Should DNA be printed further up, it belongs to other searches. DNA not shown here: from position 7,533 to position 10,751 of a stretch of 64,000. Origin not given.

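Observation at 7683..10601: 972-aa orphan protein: apparently dead Zn-ribbon methylase module fused to a PD-(D/E)xK-like C-terminus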

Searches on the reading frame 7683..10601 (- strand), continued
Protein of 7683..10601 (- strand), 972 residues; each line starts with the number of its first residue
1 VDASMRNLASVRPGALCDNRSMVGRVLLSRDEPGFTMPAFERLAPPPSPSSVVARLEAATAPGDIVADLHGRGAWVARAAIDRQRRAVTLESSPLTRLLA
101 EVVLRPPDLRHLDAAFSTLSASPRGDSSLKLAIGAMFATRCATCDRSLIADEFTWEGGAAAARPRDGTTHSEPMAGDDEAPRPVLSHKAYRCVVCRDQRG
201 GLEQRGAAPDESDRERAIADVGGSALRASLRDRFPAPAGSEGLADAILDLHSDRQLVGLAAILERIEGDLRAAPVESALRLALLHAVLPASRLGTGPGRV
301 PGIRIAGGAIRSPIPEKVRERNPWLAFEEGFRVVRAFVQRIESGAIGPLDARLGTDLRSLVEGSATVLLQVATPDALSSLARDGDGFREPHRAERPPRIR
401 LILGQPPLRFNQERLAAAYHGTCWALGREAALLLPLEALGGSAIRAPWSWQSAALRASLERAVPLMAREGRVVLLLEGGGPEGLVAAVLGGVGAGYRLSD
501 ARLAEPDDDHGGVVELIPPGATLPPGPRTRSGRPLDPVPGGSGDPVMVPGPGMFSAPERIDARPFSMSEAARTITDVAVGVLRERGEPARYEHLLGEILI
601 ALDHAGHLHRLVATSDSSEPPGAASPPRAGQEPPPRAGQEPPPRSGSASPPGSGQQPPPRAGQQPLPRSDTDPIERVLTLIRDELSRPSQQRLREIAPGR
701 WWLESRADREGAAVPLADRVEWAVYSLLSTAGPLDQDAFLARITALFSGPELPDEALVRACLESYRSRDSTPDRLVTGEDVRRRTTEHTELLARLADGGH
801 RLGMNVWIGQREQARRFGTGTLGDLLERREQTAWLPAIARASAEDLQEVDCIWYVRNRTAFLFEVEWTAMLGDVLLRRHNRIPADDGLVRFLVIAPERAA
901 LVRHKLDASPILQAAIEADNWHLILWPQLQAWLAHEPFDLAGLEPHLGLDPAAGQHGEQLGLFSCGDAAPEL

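Call 24: find_related_loci(query=A1, collection=genome_contigs, flank=8000)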
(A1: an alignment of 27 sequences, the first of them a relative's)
Query A1 (936 aa) in genome_contigs; peptide patterns used: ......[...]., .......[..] (x = any residue, [..] = any of these).
549 stretches matched a pattern; 481 encode a relative of the query (tblastn E <= 1e-3); the best 80 are kept; 80 distinct loci.
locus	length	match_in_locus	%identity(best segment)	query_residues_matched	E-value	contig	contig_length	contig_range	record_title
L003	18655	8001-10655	73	1-932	0e+0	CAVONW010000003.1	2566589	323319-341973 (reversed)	MAG: uncultured Chloroflexia bacterium isolate MFD09964.bin.1.240 genome assembly, contig: contig_8415, whole genome sho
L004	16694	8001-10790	71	1-934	0e+0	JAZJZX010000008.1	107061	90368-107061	MAG: Chloroflexota bacterium isolate ADI_H2L1_1_122_18_3-bin042_1 ADIH2L11_B042_1_000000000008, whole genome shotgun seq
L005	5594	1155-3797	69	1-934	0e+0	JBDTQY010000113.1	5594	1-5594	MAG: Chloroflexota bacterium isolate cluster3_bin.233 NODE_79892_length_5594_cov_4.877415, whole genome shotgun sequence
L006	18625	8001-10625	67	1-934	0e+0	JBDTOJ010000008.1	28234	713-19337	MAG: Chloroflexota bacterium isolate cluster3_bin.171 NODE_5146_length_28234_cov_10.401043, whole genome shotgun sequenc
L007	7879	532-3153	67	1-934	0e+0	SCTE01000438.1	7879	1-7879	MAG: Chloroflexota bacterium isolate FW300_bin.39 FW300_bin.39-135779, whole genome shotgun sequence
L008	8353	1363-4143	68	1-932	0e+0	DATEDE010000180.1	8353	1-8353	MAG TPA_asm: Actinomycetota bacterium isolate SMAG_U8290 k141_2484856, whole genome shotgun sequence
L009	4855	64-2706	69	1-928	0e+0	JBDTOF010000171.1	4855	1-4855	MAG: Chloroflexota bacterium isolate cluster3_bin.168 NODE_100638_length_4855_cov_27.181458, whole genome shotgun sequen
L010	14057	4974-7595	66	1-934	0e+0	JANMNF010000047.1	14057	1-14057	MAG: Chloroflexota bacterium isolate OTE_58_metabat_368 OTE_58_k141_5180263, whole genome shotgun sequence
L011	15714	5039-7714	69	1-935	0e+0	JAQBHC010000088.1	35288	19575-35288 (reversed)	MAG: Chloroflexota bacterium isolate MAG_452_bin-14 452_bin-14_ctg-088, whole genome shotgun sequence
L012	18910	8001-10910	66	1-932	0e+0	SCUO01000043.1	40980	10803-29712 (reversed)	MAG: Chloroflexota bacterium isolate FW602_bin.52 FW602_bin.52-35772, whole genome shotgun sequence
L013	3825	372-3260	68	1-934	0e+0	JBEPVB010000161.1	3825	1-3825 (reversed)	MAG: Chloroflexota bacterium isolate 22E.metabat2_refined.055 NODE_28855_length_3825_cov_10.399204, whole genome shotgun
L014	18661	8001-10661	66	1-934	0e+0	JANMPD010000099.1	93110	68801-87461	MAG: Chloroflexota bacterium isolate OTE_51_metabat_66 OTE_51_k141_227250, whole genome shotgun sequence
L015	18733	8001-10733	67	1-934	0e+0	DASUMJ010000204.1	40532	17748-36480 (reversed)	MAG TPA_asm: Candidatus Limnocylindrales bacterium isolate SMAG_U1568 k141_469166, whole genome shotgun sequence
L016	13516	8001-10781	68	1-927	0e+0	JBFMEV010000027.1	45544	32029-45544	MAG: Chloroflexota bacterium isolate MAG254 MAG254_27, whole genome shotgun sequence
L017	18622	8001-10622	66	1-934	0e+0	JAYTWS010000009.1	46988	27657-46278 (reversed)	MAG: Chloroflexota bacterium isolate GFS_5822 GFS_5822_8, whole genome shotgun sequence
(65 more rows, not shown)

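Call 25: search_protein_representatives(protein=P0001)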
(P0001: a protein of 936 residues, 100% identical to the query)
Query: 936 residues. Proteins with E-value up to 0.001 (for the whole library): 983; up to 1e-10: 605; up to 1e-30: 237. The best 150 are listed.
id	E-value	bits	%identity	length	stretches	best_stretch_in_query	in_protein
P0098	0.0e+00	1204.7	63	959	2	1-626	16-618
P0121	1.8e-220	751.2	47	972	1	1-928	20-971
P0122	1.8e-213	728.1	48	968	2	1-586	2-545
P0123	1.7e-206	705.0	47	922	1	1-932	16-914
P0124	1.1e-182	626.1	57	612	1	1-594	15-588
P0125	7.5e-179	613.5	48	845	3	3-509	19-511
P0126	1.9e-176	605.6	44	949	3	607-927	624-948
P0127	1.2e-174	599.5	56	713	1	2-589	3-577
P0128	1.3e-174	599.4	47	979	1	1-935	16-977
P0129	2.9e-171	588.4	57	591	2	630-928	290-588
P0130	1.4e-167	576.2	49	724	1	169-927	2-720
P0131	2.6e-156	538.9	44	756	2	586-927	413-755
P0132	2.4e-145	502.6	46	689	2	579-928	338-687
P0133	3.5e-137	475.6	58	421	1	511-928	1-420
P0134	5.7e-137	474.9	62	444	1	1-408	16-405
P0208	5.9e-60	220.0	33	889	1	9-927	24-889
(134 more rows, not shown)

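Call 26: find_homologous_proteins(query=P0208)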
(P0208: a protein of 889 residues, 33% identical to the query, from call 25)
Query P0208 (889 aa): 46 proteins with E <= 0.001 among 8000 candidates.
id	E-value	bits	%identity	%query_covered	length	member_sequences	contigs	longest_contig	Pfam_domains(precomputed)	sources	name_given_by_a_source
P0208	0.0e+0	1992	100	100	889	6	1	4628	PF27126.1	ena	-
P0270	0.0e+0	1778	90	100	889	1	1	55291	PF27126.1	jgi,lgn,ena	-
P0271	0.0e+0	1713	87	100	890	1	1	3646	-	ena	-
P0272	0.0e+0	1690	87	100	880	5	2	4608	-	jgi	-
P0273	0.0e+0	1655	82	100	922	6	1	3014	PF01555.25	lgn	-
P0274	0.0e+0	1616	84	100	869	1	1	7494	PF27126.1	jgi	jgi:hypothetical protein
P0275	3.3e-189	649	42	100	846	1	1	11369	PF27126.1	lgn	-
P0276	8.9e-175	601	39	100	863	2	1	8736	PF01555.25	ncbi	-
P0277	7.7e-173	595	41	100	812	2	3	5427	PF01555.25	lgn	-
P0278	1.9e-172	594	40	100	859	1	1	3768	PF27126.1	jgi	jgi:hypothetical protein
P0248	2.7e-167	577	41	100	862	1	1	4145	PF01555.25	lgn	-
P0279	5.4e-165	569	41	100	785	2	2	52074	-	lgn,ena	-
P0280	7.7e-164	565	40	100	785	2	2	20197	PF01555.25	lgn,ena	-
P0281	4.4e-157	543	39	96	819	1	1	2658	PF27126.1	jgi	jgi:hypothetical protein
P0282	1.4e-145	505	37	100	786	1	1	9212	-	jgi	jgi:hypothetical protein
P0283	5.6e-119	417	36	98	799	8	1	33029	-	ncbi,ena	-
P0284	6.0e-110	387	33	100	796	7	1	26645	-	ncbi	-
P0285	5.4e-106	374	33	100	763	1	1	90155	-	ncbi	-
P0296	1.1e-87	313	30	99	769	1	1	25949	PF01555.25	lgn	-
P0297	3.7e-86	308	31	99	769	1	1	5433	PF01555.25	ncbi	-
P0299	4.7e-85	305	31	99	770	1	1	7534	PF01555.25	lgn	-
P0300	4.7e-85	305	31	99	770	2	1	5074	PF01555.25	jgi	jgi:hypothetical protein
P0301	2.7e-84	302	31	99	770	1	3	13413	PF01555.25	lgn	-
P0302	8.0e-84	300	31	99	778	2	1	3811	PF01555.25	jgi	jgi:hypothetical protein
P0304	5.4e-80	288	31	99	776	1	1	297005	PF01555.25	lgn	-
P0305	5.4e-77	278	32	95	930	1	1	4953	PF27126.1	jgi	jgi:hypothetical protein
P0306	5.3e-75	271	41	32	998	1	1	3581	PF27126.1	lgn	-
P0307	3.1e-72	262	43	32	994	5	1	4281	PF27126.1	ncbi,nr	ncbi:MAG: hypothetical protein QOI00_1972 [Chloroflexota bacterium]|nr:hypothetical protein [Chlorof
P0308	8.1e-72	261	43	32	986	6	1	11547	PF27126.1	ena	-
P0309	5.2e-70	255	42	32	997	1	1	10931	PF27126.1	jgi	jgi:hypothetical protein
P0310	1.7e-69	253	41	32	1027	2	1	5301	PF27126.1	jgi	jgi:hypothetical protein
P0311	4.1e-69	252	41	32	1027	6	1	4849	PF27126.1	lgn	-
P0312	2.2e-57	213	41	32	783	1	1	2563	PF27126.1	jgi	jgi:hypothetical protein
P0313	2.6e-43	166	24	96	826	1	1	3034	PF03602.22,PF02086.22,PF27126.1,PF01555.25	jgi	jgi:16S rRNA G966 N2-methylase RsmD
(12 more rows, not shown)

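Call 31: find_encoding_contigs(protein=P0313, flank=10000, max_places=4)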
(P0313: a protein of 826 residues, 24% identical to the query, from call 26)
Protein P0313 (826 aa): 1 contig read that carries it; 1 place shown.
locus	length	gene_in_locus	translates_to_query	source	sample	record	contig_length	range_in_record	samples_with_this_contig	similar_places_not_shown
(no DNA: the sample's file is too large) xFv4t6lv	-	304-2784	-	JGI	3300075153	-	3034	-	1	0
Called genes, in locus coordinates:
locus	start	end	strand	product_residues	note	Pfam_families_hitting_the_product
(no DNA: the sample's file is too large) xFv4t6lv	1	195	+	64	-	?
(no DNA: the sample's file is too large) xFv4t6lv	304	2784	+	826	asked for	PF01555:N6_N4_Mtase, PF02086:MethyltransfD12 (faint), PF03602:Cons_hypoth95 (faint), PF27126:NmeDI_C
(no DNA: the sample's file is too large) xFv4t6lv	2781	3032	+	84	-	?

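Call 32: find_encoding_contigs(protein=P0304, flank=10000, max_places=3)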
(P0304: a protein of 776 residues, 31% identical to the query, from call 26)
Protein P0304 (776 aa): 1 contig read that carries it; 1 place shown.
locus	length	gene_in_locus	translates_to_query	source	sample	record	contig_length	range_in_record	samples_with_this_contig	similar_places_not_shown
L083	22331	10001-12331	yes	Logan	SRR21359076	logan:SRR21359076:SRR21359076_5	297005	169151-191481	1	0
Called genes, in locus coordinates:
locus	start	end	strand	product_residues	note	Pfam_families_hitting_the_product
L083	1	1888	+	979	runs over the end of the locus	PF00923:TAL_FSA, PF00342:PGI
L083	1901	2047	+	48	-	-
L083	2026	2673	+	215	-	PF00300:His_Phos_1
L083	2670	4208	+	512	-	PF00479:G6PD_N, PF02781:G6PD_C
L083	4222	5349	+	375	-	PF10128:OpcA_G6PD_assem, PF20171:OpcA_G6PD_C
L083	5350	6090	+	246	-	PF01182:Glucosamine_iso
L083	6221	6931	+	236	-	PF00106:adh_short, PF08659:KR, PF13561:adh_short_C2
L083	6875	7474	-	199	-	PF12705:PDDEXK_1 (weak), PF01930:Cas_Cas4 (weak)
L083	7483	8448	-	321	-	PF03547:Mem_trans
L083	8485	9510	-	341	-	PF00514:Arm (faint), PF02985:HEAT (faint), PF03130:HEAT_PBS (faint), PF13513:HEAT_EZ (faint), PF13646:HEAT_2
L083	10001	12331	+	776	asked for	PF01555:N6_N4_Mtase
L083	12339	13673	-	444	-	PF01882:DUF58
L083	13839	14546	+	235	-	-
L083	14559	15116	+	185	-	-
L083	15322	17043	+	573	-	-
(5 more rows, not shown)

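Call 33: find_encoding_contigs(protein=P0285, flank=10000, max_places=3)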
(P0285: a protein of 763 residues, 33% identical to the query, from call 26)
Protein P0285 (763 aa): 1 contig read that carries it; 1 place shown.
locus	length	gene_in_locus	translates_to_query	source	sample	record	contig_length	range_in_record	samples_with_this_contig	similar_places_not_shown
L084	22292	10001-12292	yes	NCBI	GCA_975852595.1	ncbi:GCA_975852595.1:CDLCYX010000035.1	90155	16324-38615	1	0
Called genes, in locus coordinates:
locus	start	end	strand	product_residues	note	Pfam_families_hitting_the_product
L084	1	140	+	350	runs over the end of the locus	PF04015:DUF362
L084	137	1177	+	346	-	PF01208:URO-D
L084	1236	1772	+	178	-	PF00583:Acetyltransf_1, PF13673:Acetyltransf_10 (weak), PF13508:Acetyltransf_7, PF08445:FR47 (weak)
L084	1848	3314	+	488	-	PF00749:tRNA-synt_1c, PF19269:Anticodon_2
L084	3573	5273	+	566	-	PF00749:tRNA-synt_1c, PF03950:tRNA-synt_1c_C, PF20974:tRNA-synt_1c_C2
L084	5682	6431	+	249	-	PF00923:TAL_FSA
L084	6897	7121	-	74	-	-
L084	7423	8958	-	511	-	PF01425:Amidase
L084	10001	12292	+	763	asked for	-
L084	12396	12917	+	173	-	PF01965:DJ-1_PfpI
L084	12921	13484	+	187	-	PF01923:Cob_adeno_trans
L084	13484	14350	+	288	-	PF01261:AP_endonuc_2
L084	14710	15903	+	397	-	PF01321:Creatinase_N, PF00557:Peptidase_M24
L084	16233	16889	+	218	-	-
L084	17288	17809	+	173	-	PF01930:Cas_Cas4, PF12705:PDDEXK_1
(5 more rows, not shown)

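Call 34: search_dna_similar(query=P0313, collection=plasmids, mode=protein, max_evalue=0.001, max_rows=15)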
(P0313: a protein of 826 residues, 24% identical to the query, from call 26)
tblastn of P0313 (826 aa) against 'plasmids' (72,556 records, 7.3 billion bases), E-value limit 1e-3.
Records with a match: 217; places in all: 249; records where one place covers at least 80% of the query: 0.
Best place of each record, by identity: <60% 217.
By first word of the organism name: Enterococcus 66; Sphingobium 14; Sphingomonas 10; Listeria 10; Streptomyces 8; Cupriavidus 8; Paraburkholderia 5; Komagataeibacter 5; Paenarthrobacter 3; Haloplanus 3; and 62 more.
By predicted mobility (MOB-suite, as given by PLSDB): conjugative 94; non-mobilizable 89; mobilizable 34.
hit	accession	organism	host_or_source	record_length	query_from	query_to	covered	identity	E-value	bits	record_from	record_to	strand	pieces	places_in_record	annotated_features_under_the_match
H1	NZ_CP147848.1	Kurthia gibsonii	water,water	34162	2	535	65%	28.9%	3e-40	222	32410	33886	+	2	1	DNA methyltransferase | helix-turn-helix domain-containing protein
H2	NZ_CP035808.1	Thiospirochaeta perfilievii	cell culture,Thiodendron" bacterial ...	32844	2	468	57%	28.4%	2e-48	194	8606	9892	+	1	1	DNA methyltransferase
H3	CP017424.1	Arthrobacter sp. ZXY-2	whole organism,soil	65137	1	519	63%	25.0%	5e-25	120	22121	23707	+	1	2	DNA methylase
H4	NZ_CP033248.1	Clostridium butyricum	environment swab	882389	1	479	58%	26.9%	3e-32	143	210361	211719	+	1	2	DNA methyltransferase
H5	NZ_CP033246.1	Clostridium butyricum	Homo sapiens,stool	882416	1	479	58%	26.9%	3e-32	143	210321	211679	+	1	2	DNA methyltransferase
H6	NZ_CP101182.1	Paenarthrobacter ureafaciens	mixed culture,soil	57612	1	511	62%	25.1%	2e-25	121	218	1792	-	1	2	DNA methyltransferase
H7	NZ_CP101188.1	Paenarthrobacter ureafaciens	mixed culture,soil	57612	1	511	62%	25.1%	2e-25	121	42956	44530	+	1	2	DNA methyltransferase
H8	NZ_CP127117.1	Paenarthrobacter sp. R1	cell culture,sediment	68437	1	511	62%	25.1%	2e-25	121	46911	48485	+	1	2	DNA methyltransferase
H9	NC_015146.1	Pseudarthrobacter phenanthrenivorans Sphe3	creosote-polluted soil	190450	1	511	62%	24.4%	3e-24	117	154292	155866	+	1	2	DNA methyltransferase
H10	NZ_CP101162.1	Halorarius halobius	cell culture,salt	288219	1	411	50%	27.8%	7e-39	164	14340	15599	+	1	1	DNA methyltransferase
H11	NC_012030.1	Halorubrum lacusprofundi ATCC 49239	-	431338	19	487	57%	22.8%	4e-11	75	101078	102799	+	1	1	DNA methyltransferase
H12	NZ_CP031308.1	Natronorubrum bangense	Cell culture,The Bange salt-alkaline ...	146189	26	431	49%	25.6%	2e-5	107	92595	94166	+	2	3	DUF1156 domain-containing protein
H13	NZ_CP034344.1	Haloplanus rallus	cell culture,Non-purified solar salt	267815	30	487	55%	22.4%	2e-9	70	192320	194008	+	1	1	DNA methyltransferase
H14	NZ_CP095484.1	Halorientalis litorea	cell culture,salt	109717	30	430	49%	25.4%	3e-10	131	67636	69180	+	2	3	DUF1156 domain-containing protein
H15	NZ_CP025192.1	Roseomonas mucosa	Homo sapiens,clinical, human skin, ...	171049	25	465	53%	22.6%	2e-12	79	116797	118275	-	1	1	DNA methyltransferase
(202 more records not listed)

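Call 35: search_solved_structures(query=P0313, max_evalue=1)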
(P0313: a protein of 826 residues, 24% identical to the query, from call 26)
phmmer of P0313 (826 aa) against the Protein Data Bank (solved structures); distinct sequences matched with E-value up to 1: 26.
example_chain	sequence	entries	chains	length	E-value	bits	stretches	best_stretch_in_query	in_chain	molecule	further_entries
6pbd_A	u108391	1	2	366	3.2e-07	31.9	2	312-343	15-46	Modification methylase CcrMI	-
1eg2_A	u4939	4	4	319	2.4e-06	29.1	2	14-71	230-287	MODIFICATION METHYLASE RSRI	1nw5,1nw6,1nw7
1nw8_A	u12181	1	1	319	5.7e-06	27.8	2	14-71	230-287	MODIFICATION METHYLASE RSRI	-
9c3u_A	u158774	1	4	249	0.0011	20.2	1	11-58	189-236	Methyltransferase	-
8urk_A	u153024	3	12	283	0.0013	20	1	11-59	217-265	Methyltransferase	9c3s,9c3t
1g60_A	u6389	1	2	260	0.0027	19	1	14-58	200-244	Adenine-specific Methyltransferase MboIIA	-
2zie_A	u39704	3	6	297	0.006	17.8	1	18-63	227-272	Putative modification methylase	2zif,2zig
8vyd_A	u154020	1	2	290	0.0092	17.2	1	20-66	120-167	SAM-dependent methyltransferase, UPF0020 family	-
1boo_A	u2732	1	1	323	0.015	16.5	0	19-90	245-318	PROTEIN (N-4 CYTOSINE-SPECIFIC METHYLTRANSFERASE PVU II)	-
1ws6_A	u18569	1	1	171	0.015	16.5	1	19-68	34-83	methyltransferase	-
4qze_A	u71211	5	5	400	0.042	15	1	715-807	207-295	DNA nucleotidylexotransferase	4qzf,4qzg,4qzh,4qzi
1kdh_A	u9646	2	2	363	0.057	14.6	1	715-801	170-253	Terminal deoxynucleotidyltransferase short isoform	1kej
1jms_A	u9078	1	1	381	0.063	14.4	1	715-801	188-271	TERMINAL DEOXYNUCLEOTIDYLTRANSFERASE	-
4qzc_A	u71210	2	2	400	0.065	14.4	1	715-804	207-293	DNA nucleotidylexotransferase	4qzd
4i27_A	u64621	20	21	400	0.068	14.3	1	715-801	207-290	DNA nucleotidylexotransferase | Terminal deoxynucleotidyltransferase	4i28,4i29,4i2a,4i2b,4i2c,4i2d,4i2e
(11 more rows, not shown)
